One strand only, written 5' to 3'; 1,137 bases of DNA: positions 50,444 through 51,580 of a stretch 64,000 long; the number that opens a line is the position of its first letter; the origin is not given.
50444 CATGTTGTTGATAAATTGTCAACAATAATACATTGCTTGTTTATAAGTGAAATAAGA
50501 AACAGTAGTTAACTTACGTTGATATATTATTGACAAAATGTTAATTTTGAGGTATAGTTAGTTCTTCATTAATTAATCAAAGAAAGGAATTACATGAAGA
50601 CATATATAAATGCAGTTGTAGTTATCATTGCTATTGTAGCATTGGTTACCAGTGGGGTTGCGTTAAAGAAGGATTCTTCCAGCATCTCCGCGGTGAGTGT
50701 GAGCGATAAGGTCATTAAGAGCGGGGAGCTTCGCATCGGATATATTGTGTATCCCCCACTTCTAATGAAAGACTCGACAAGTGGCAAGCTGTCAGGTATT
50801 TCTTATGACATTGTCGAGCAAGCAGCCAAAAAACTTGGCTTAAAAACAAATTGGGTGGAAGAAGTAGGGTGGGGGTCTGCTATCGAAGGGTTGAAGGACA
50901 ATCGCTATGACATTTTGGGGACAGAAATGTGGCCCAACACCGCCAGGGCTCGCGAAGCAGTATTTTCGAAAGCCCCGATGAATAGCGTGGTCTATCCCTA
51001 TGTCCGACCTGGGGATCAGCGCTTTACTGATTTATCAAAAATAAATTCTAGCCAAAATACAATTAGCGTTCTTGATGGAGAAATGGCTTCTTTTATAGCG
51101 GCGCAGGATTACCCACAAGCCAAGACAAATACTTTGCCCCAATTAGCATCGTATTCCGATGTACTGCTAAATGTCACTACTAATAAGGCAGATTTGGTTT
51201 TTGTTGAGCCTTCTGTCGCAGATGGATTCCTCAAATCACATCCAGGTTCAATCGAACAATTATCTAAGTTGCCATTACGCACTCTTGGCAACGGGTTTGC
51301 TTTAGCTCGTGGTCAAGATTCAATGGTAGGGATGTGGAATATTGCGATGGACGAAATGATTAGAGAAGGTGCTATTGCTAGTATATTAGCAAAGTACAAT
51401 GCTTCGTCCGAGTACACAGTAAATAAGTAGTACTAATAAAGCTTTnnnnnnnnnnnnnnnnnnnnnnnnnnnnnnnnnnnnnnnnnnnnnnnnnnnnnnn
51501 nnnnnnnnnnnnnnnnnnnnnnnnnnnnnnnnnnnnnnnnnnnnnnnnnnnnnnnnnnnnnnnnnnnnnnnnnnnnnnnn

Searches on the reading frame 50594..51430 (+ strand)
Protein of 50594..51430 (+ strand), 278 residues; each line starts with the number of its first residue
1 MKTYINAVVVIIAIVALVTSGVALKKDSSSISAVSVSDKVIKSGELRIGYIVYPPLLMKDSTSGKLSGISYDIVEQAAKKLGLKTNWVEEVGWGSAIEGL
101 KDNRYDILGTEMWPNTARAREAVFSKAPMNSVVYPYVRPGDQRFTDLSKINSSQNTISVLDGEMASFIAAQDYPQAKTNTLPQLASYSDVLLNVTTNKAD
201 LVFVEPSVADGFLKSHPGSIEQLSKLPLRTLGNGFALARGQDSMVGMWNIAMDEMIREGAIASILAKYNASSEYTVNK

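Call 4: search_protein_families(library=pfam, proteins=[window:50594-51430:+], max_evalue=1)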
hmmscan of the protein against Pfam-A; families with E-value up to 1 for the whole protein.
window:50594-51430:+ (278 aa): 1 family
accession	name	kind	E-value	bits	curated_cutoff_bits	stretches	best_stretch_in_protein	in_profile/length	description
PF00497.25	SBP_bac_3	-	4.4e-18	65.8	26.4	1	48-269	3-130/132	Bacterial extracellular solute-binding proteins, family 3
